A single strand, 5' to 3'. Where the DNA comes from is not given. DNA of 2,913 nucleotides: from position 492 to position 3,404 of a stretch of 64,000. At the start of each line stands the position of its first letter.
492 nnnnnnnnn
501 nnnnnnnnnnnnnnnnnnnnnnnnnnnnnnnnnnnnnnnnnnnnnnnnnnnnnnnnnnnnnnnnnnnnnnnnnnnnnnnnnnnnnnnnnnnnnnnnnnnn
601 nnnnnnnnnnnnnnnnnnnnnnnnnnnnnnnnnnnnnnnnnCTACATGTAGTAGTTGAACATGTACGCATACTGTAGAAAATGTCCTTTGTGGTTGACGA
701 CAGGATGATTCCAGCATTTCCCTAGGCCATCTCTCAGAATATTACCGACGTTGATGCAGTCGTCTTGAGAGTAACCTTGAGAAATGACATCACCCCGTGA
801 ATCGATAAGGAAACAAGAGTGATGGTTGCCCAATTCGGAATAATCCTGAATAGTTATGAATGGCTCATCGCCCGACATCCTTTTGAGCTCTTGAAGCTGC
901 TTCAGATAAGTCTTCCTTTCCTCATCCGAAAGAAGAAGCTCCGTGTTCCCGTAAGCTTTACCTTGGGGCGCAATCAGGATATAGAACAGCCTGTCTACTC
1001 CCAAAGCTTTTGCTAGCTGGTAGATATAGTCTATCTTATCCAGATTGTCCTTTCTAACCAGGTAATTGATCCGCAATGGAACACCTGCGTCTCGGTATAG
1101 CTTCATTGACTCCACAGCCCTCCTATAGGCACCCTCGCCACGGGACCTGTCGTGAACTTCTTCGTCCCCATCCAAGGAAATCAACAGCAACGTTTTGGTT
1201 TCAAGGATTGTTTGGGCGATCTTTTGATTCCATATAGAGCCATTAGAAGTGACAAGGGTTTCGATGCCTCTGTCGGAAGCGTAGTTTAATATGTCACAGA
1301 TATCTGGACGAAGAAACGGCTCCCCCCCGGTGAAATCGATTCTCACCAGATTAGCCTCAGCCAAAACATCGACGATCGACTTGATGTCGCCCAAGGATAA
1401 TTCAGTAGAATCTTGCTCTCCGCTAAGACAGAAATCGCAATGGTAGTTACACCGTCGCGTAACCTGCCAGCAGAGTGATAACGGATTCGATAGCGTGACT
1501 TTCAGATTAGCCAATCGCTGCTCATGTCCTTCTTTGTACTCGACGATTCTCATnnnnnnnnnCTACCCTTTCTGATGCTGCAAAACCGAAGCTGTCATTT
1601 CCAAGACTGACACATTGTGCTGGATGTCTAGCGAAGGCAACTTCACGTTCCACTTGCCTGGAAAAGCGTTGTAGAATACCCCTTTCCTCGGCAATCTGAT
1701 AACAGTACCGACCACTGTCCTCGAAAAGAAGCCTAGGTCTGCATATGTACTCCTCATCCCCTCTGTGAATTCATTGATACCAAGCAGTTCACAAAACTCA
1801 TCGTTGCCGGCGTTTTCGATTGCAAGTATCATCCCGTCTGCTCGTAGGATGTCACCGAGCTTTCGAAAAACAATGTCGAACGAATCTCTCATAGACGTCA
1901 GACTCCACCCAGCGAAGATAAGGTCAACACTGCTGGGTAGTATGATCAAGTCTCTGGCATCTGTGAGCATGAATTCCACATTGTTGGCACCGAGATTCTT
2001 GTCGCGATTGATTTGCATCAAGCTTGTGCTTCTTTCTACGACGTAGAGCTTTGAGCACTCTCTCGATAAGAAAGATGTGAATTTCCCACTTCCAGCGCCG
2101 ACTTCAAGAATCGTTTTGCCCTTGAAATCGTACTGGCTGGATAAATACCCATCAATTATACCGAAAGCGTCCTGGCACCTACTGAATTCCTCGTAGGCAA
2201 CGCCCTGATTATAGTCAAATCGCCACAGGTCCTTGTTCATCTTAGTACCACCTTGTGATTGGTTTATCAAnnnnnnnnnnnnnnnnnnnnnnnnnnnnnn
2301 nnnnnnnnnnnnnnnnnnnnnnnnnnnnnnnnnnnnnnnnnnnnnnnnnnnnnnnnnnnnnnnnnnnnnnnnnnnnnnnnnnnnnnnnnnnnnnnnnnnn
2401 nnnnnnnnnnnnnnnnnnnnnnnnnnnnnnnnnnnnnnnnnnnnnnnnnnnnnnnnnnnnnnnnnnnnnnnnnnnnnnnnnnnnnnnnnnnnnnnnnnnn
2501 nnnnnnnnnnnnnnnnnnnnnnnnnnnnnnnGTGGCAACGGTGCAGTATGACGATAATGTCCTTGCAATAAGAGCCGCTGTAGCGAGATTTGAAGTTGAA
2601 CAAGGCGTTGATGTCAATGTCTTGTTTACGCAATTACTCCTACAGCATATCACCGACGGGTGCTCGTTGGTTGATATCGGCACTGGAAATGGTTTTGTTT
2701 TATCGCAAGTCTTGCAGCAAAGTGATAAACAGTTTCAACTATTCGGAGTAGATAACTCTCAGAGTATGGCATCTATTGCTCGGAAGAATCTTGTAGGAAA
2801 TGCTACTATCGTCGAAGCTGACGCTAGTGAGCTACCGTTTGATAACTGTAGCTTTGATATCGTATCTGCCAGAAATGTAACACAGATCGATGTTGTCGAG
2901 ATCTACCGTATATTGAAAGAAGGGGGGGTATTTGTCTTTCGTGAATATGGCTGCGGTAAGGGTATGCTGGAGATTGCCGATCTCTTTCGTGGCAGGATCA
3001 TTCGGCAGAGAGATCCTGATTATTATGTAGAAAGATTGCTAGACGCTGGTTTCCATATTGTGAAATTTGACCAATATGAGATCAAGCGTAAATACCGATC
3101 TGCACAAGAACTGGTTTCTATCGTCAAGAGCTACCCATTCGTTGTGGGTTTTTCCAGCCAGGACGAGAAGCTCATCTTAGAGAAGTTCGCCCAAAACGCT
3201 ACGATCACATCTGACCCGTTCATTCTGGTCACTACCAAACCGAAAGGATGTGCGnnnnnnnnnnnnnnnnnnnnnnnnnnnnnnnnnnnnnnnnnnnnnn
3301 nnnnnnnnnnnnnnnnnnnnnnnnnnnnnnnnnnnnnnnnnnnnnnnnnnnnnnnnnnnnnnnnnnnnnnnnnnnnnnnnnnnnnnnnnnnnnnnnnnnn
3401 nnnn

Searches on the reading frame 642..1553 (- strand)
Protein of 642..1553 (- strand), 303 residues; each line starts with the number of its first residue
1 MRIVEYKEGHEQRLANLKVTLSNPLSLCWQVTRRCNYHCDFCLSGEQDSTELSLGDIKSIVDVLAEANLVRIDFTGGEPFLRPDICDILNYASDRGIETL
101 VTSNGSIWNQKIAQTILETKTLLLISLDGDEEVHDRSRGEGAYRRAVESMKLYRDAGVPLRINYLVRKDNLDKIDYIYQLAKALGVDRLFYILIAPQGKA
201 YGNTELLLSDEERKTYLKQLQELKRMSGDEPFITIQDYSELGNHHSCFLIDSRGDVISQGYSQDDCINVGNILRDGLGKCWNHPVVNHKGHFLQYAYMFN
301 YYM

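Call 3: search_protein_families(library=pfam, proteins=[window:642-1553:-], max_evalue=0.1)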
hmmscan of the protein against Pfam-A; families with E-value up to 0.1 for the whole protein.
window:642-1553:- (303 aa): 2 families
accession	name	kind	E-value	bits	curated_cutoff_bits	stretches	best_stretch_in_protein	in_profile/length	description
PF04055.27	Radical_SAM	-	3.7e-21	76.5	29.5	1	30-180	2-165/166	Radical SAM superfamily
PF13353.11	Fer4_12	-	6.9e-05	23.6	22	1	33-129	13-115/137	4Fe-4S single cluster domain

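Call 4: search_protein_families(library=ncbifam, proteins=[window:642-1553:-], max_evalue=0.1)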
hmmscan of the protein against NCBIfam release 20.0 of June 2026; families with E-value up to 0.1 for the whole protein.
window:642-1553:- (303 aa): 85 families (the best 25 are shown)
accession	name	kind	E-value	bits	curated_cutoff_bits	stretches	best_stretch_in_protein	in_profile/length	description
TIGR03962.1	mycofact_rSAM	equivalog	4.8e-35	121.3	265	1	16-283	3-284/339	mycofactocin radical SAM maturase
TIGR04545.1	rSAM_ahbD_hemeb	equivalog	1.4e-30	106.9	500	1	28-225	3-206/339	heme b synthase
TIGR04055.1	rSAM_NirJ2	equivalog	1.9e-29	103.3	500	1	28-222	3-202/326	putative heme d1 biosynthesis radical SAM protein NirJ2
TIGR04347.1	pseudo_SAM_Halo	equivalog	4.1e-29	102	525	1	27-226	40-244/390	TIGR04347 family pseudo-SAM/SPASM protein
TIGR04546.1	rSAM_ahbC_deAc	equivalog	2.4e-28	99.1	650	1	27-201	41-220/390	12,18-didecarboxysiroheme deacetylase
NF045574.1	sacti_mat_StsB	exception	1.2e-27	96.9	625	1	6-189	80-264/466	StsB family radical SAM/SPASM domain sactipeptide maturase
TIGR04303.1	GeoRSP_rSAM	equivalog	1.4e-27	97.2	400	1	21-286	1-280/325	GeoRSP system radical SAM/SPASM protein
TIGR04054.1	rSAM_NirJ1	equivalog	4.9e-27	94.5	650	1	27-217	38-233/387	putative heme d1 biosynthesis radical SAM protein NirJ1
TIGR04053.2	TIGR04053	equivalog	1.3e-26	93.8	395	1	22-223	5-213/366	TIGR04053 family radical SAM/SPASM domain-containing protein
NF050035.1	rSAM_WgK_link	exception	8.3e-26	90.8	650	1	23-223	7-212/367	radical SAM/SPASM peptide maturase WgkB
TIGR04051.1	rSAM_NirJ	equivalog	2.6e-24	85.9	515.45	1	28-199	5-181/354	heme d1 biosynthesis radical SAM protein NirJ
TIGR03961.1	rSAM_PTO1314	hypoth_equivalog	2.8e-24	86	306.05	1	27-239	25-230/332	PTO1314 family radical SAM protein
TIGR02109.1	PQQ_syn_pqqE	equivalog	4e-23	81.9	381.35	1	21-221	3-209/358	pyrroloquinoline quinone biosynthesis protein PqqE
NF038283.1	viperin_w_prok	equivalog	4.2e-23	81.9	180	1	25-283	2-268/281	viperin family antiviral radical SAM protein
TIGR04103.1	rSAM_nif11_3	equivalog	6.2e-21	74.5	725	1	28-213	8-197/412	nif11-class peptide radical SAM maturase 3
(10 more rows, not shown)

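Call 19: search_protein_families(library=padloc, proteins=[window:642-1553:-], max_evalue=0.01)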
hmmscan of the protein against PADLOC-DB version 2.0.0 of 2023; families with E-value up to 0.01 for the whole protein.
window:642-1553:- (303 aa): 4 families
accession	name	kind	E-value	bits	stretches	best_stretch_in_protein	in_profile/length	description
PDLC02903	pVip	-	7e-27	92.5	1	27-286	2-248/257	Viperins not associated with kinases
PDLC02904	pVip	-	4e-26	90.1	1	24-268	2-240/262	Viperins associated with kinases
PDLC02905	pVip-kinase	-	2.1e-07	28.5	1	26-134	183-301/474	Viperin-kinase fusion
PDLC04689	PDC-M51A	-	0.00025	18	1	21-99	179-262/420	-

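Call 20: search_solved_structures(query=window:642-1553:-, max_evalue=0.001, show_alignments=1)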
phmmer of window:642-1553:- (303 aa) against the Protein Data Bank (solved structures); distinct sequences matched with E-value up to 0.001: 22.
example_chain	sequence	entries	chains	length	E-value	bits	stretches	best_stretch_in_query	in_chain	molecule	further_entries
5vsl_A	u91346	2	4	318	2.6e-15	59.3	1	20-224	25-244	Radical S-adenosyl methionine domain-containing protein 2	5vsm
6q2p_A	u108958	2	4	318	3.3e-15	59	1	20-224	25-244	Radical S-adenosyl methionine domain-containing protein 2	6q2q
6efn_A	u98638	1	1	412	1.3e-13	53.7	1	24-185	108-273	Sporulation killing factor maturation protein SkfB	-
7vob_C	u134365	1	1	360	6.4e-12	48.2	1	34-186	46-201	Cytosylglucuronate decarboxylase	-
7voc_C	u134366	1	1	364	6.5e-12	48.2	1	34-186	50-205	Cytosylglucuronate decarboxylase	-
6c8v_A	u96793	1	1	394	3.2e-10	42.6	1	21-214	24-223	Coenzyme PQQ synthesis protein E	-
7n7h_A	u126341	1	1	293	4.4e-10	42.2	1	23-157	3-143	VIPERIN-LIKE ENZYME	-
8wm2_A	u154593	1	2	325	4.7e-10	42.1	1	26-199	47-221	Fe-S radical SAM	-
9dfu_A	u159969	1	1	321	4.3e-09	38.9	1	24-170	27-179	Radical SAM core domain-containing protein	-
9dfn_A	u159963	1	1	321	1.1e-08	37.6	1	24-170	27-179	Radical SAM core domain-containing protein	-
5wgg_A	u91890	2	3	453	1.3e-08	37.3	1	26-153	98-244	Radical SAM domain protein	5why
7n7i_A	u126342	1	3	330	3.2e-08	36.1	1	22-169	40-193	Viperin-like enzyme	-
6b4c_A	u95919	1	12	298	3.5e-08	35.9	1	23-169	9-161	Viperin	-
9dgw_A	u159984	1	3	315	4.3e-08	35.6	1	24-169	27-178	Radical SAM core domain-containing protein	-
9dfw_A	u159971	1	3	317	4.7e-08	35.5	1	24-169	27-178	Radical SAM core domain-containing protein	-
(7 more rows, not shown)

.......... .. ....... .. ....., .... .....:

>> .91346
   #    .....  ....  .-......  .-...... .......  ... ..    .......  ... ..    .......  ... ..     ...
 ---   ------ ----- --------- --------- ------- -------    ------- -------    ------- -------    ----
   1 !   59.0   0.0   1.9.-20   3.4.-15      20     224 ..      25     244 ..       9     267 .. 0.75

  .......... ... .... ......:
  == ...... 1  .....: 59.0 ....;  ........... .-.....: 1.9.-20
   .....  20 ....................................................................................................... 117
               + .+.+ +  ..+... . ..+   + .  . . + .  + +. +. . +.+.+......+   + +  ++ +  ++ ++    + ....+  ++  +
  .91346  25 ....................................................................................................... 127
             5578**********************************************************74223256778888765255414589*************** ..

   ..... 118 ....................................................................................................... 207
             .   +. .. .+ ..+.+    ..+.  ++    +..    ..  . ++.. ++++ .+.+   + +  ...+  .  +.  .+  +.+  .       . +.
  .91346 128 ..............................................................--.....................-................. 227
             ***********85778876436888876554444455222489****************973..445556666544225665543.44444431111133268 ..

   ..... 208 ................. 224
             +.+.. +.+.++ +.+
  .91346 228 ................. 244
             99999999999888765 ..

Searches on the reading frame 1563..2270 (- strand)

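Call 3: search_protein_families(library=pfam, proteins=[window:1563-2270:-], max_evalue=0.1)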
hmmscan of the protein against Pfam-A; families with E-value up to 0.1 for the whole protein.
window:1563-2270:- (235 aa): 13 families
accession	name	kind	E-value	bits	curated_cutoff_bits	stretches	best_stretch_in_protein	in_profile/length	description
PF08241.18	Methyltransf_11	-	6.1e-10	40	21.2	1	55-149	1-94/95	Methyltransferase domain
PF13649.12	Methyltransf_25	-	1.6e-09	38.8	27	1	54-146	1-97/97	Methyltransferase domain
PF08242.18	Methyltransf_12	-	4.6e-06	27.7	30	1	55-148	1-98/98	Methyltransferase domain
PF13847.12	Methyltransf_31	-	7.7e-06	26.1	27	1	50-153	3-112/145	Methyltransferase domain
PF00398.26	RrnaAD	-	2.6e-05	23.9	24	1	50-107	30-87/263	Ribosomal RNA adenine dimethylase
PF13489.12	Methyltransf_23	-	0.00013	22.1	27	1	46-149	18-115/164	Methyltransferase domain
PF01209.24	Ubie_methyltran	-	0.00024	21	20.1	1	49-153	46-154/233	ubiE/COQ5 methyltransferase family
PF05401.17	NodS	-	0.0038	17.5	24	1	52-161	45-153/201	Nodulation protein S (NodS)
PF05219.18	DREV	-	0.0079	15.8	26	1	44-89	88-133/265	DREV methyltransferase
PF01135.25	PCMT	-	0.021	15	20.3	1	50-106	73-134/210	Protein-L-isoaspartate(D-aspartate) O-methyltransferase (PCMT)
PF01728.25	FtsJ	-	0.034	14.5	24.1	1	48-110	20-80/181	FtsJ-like methyltransferase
PF03602.21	Cons_hypoth95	-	0.046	13.8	24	1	36-96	33-90/182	Conserved hypothetical protein 95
PF04225.17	LysM_OapA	-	0.072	13.7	22.3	0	74-101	3-30/85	Opacity-associated protein A LysM-like domain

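Call 4: search_protein_families(library=ncbifam, proteins=[window:1563-2270:-], max_evalue=0.1)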
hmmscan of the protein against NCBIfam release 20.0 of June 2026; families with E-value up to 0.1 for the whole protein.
window:1563-2270:- (235 aa): 33 families (the best 25 are shown)
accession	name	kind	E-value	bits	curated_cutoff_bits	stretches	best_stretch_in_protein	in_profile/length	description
TIGR02072.1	BioC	equivalog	3.7e-10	40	184.95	1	42-167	26-148/244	malonyl-ACP O-methyltransferase BioC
NF000499.2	Erm23S_rRNA_broad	equivalog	2e-07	30.7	212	1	50-105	23-78/244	23S ribosomal RNA methyltransferase Erm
NF043040.1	corrin_prot_MT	hypoth_equivalog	4.7e-07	29.5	180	1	43-152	34-149/216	corrinoid protein-associated methyltransferase CpaM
TIGR00755.1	ksgA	equivalog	2.2e-06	27.2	171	1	50-106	29-85/256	16S rRNA (adenine(1518)-N(6)/adenine(1519)-N(6))-dimethyltransferase RsmA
NF041658.1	ornithlipidmtase_OlsG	equivalog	2.8e-06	27.2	350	1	51-149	41-148/191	ornithine lipid N-methyltransferase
NF001453.0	PRK00312.1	equivalog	1e-05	25.2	188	1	50-105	80-137/217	protein-L-isoaspartate(D-aspartate) O-methyltransferase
NF045667.1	MTase_DVU1556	equivalog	1.6e-05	24.5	155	1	50-149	22-118/213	DVU_1556 family methyltransferase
TIGR01934.1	MenG_MenH_UbiE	subfamily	1.7e-05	24.2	158.35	1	48-153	37-144/223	ubiquinone/menaquinone biosynthesis methyltransferase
NF001244.0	PRK00216.1-5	equivalog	2.9e-05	23.5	216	1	48-152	46-155/236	bifunctional demethylmenaquinone methyltransferase/2-methoxy-6-polyprenyl-1,4-benzoquinol methylase UbiE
NF045825.1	FAmtase_mtf2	equivalog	0.00014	21.2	400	1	44-153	52-161/248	fatty-acid O-methyltransferase Mtf2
NF001240.0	PRK00216.1-1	equivalog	0.0007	18.7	378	1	50-152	63-170/251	bifunctional demethylmenaquinone methyltransferase/2-methoxy-6-polyprenyl-1,4-benzoquinol methylase UbiE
NF041650.1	nod_mtase_NodS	equivalog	0.00092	19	300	1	52-148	40-137/190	nodulation methyltransferase NodS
TIGR02469.1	CbiT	equivalog_domain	0.0015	18.8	78.3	1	50-136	19-110/124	precorrin-6Y C5,15-methyltransferase (decarboxylating) subunit CbiT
TIGR02021.1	BchM-ChlM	equivalog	0.0021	17.5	158.9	1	48-106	52-113/218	magnesium protoporphyrin IX methyltransferase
NF045543.1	erm_G_23S_MT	exception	0.0025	17.6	515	1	52-104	32-84/244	23S rRNA (adenine(2058)-N(6))-methyltransferase Erm(G)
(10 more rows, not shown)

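Call 19: search_protein_families(library=padloc, proteins=[window:1563-2270:-], max_evalue=0.01)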
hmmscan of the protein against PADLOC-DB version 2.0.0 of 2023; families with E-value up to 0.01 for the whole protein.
window:1563-2270:- (235 aa): 1 family
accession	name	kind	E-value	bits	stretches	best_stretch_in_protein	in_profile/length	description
PDLC04134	mad2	-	9.3e-16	55.7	1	48-156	289-400/492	mads_2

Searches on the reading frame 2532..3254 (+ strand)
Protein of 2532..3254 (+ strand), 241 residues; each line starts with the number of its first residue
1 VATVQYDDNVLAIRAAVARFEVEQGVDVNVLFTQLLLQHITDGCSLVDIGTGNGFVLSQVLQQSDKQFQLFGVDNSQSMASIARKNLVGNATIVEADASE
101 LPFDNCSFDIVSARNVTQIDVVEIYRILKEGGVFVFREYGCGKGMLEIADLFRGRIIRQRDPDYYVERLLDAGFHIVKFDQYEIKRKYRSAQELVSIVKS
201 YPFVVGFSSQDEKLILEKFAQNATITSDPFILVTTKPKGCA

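Call 3: search_protein_families(library=pfam, proteins=[window:2532-3254:+], max_evalue=0.1)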
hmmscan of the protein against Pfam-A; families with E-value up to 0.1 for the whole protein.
window:2532-3254:+ (241 aa): 13 families
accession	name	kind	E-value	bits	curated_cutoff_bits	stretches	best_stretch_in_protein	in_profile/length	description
PF13649.12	Methyltransf_25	-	4.9e-14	53.2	27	1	47-132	2-97/97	Methyltransferase domain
PF08241.18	Methyltransf_11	-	1e-13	52.2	21.2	1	47-136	1-95/95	Methyltransferase domain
PF13847.12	Methyltransf_31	-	2.1e-10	40.9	27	1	41-139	2-112/145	Methyltransferase domain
PF01209.24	Ubie_methyltran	-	2.6e-09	37.2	20.1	1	41-138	46-153/233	ubiE/COQ5 methyltransferase family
PF13489.12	Methyltransf_23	-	7.5e-07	29.5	27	1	36-175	16-160/164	Methyltransferase domain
PF08242.18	Methyltransf_12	-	1.4e-06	29.4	30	1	47-132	1-96/98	Methyltransferase domain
PF05175.20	MTS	-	5.2e-05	23.4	23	1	33-95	20-84/170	Methyltransferase small domain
PF01135.25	PCMT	-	0.0043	17.3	20.3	1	29-88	62-119/210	Protein-L-isoaspartate(D-aspartate) O-methyltransferase (PCMT)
PF13679.12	Methyltransf_32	-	0.0046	17.4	27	1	40-84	23-70/143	Methyltransferase domain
PF07021.18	MetW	-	0.0056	16.8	21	1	35-114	6-82/193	Methionine biosynthesis protein MetW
PF02527.21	GidB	-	0.0098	15.7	27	1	37-135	42-145/184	rRNA small subunit methyltransferase G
PF13578.12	Methyltransf_24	-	0.025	15.9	26.3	0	47-136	1-102/105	Methyltransferase domain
PF06325.19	PrmA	-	0.077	12.9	22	0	35-135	154-257/296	Ribosomal protein L11 methyltransferase (PrmA)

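Call 4: search_protein_families(library=ncbifam, proteins=[window:2532-3254:+], max_evalue=0.1)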
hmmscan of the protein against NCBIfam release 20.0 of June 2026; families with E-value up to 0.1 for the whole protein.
window:2532-3254:+ (241 aa): 38 families (the best 25 are shown)
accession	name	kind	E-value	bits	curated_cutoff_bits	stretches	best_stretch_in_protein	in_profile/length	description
NF001244.0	PRK00216.1-5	equivalog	7.7e-14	51.5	216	1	44-137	50-154/236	bifunctional demethylmenaquinone methyltransferase/2-methoxy-6-polyprenyl-1,4-benzoquinol methylase UbiE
TIGR02072.1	BioC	equivalog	3.2e-12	46.8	184.95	1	42-200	34-197/244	malonyl-ACP O-methyltransferase BioC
TIGR01934.1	MenG_MenH_UbiE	subfamily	5.8e-12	45.4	158.35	1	43-138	40-143/223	ubiquinone/menaquinone biosynthesis methyltransferase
NF001242.0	PRK00216.1-3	equivalog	5.3e-11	42.4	351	1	39-140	67-179/258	bifunctional demethylmenaquinone methyltransferase/2-methoxy-6-polyprenyl-1,4-benzoquinol methylase UbiE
NF045667.1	MTase_DVU1556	equivalog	8e-10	38.5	155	1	37-176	17-162/213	DVU_1556 family methyltransferase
NF001240.0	PRK00216.1-1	equivalog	7.2e-09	35.1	378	1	38-140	59-172/251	bifunctional demethylmenaquinone methyltransferase/2-methoxy-6-polyprenyl-1,4-benzoquinol methylase UbiE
NF008300.0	PRK11088.1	equivalog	3.1e-08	33.4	303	1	41-139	84-182/272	23S rRNA (guanine(745)-N(1))-methyltransferase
NF040539.1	AST_met_ArsM_2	exception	3.5e-08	33.6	240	1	44-139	58-166/262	putative arsinothricin biosynthesis methyltransferase ArsM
NF052510.1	methyltran_MpqE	exception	1.9e-06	27.4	335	1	42-139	46-154/234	methyl-plastoquinone biosynthesis methyltransferase MpqE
NF047649.1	MTase_UXPK_star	exception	1.9e-06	27.1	460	1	37-136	72-181/283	methyltransferase/UXPK-star double selenoprotein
NF041537.1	ArsM_AhpD_UU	exception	1.9e-06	27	510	1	37-136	71-180/345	arsenite methyltransferase/AhpD domain selenoprotein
NF008823.0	PRK11873.1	subfamily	1.3e-05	24.9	263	1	38-179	73-228/272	arsenite methyltransferase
TIGR03534.1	RF_mod_PrmC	equivalog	1.4e-05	24.7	199.1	1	35-111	79-160/253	peptide chain release factor N(5)-glutamine methyltransferase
NF001243.0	PRK00216.1-4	equivalog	1.4e-05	24.5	235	1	41-136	46-151/237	demethylmenaquinone methyltransferase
NF043040.1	corrin_prot_MT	hypoth_equivalog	2.4e-05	23.9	180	1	37-113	35-116/216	corrinoid protein-associated methyltransferase CpaM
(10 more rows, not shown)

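Call 19: search_protein_families(library=padloc, proteins=[window:2532-3254:+], max_evalue=0.01)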
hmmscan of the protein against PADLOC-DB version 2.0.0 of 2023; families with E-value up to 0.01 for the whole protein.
window:2532-3254:+ (241 aa): 1 family
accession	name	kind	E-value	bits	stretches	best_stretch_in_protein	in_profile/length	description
PDLC04134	mad2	-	3.7e-15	53.7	1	37-143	284-401/492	mads_2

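Call 49: search_solved_structures(query=window:2532-3254:+, max_evalue=0.0001)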
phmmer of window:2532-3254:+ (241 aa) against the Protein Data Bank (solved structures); distinct sequences matched with E-value up to 0.0001: 5.
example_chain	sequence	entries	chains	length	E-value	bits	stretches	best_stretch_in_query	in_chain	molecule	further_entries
3dlc_A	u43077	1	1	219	7.3e-07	32.2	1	41-164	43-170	Putative S-adenosyl-L-methionine-dependent Methyltransferase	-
4krh_A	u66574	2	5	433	1.7e-06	31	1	42-170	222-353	Phosphoethanolamine N-methyltransferase 2 | Phospholethanolamine N-methyltransferase 2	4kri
6f5z_A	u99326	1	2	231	3.8e-06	29.9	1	39-178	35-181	24-sterol C-methyltransferase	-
3dtn_A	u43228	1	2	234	7.6e-06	28.9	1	41-187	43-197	Putative Methyltransferase MM_2633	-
2avn_A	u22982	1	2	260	3.1e-05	26.9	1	29-114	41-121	ubiquinone/menaquinone biosynthesis methyltransferase-related protein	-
